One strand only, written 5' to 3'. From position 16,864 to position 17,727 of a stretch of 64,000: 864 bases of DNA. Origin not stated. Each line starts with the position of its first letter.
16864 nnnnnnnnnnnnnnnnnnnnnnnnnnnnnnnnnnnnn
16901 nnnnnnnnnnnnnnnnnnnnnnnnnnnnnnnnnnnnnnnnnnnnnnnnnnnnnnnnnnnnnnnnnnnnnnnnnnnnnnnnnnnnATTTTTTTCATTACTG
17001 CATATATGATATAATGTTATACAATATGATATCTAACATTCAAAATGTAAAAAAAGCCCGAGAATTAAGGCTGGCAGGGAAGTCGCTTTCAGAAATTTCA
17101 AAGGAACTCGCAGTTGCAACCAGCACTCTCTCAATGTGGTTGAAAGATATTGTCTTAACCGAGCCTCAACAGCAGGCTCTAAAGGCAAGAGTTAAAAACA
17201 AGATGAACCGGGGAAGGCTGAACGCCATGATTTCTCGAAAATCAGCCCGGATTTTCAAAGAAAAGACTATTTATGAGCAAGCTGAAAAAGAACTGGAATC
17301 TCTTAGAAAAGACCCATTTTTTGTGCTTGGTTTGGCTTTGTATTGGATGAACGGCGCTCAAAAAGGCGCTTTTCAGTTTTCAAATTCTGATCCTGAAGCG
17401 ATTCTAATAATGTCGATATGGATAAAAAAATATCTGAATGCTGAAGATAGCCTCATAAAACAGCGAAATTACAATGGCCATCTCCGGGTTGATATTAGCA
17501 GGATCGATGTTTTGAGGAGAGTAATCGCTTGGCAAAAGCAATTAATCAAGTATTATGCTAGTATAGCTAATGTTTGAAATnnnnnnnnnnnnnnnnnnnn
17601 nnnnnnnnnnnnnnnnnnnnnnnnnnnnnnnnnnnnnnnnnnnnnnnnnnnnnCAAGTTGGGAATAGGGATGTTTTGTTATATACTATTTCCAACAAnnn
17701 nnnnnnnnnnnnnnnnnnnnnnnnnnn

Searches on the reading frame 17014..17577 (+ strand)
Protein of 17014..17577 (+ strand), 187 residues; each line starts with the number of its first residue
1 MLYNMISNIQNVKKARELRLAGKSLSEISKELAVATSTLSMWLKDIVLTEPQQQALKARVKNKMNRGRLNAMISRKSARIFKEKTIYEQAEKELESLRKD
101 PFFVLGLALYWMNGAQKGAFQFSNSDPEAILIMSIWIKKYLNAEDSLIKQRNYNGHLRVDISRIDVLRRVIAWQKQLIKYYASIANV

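Call 28: search_protein_families(library=pfam, proteins=[window:17014-17577:+], max_evalue=0.01)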
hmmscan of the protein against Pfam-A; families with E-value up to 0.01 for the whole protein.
window:17014-17577:+ (187 aa): 1 family
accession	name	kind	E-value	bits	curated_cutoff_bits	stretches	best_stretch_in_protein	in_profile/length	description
PF13936.12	HTH_38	-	0.0097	16.1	27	0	10-40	8-38/44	Helix-turn-helix domain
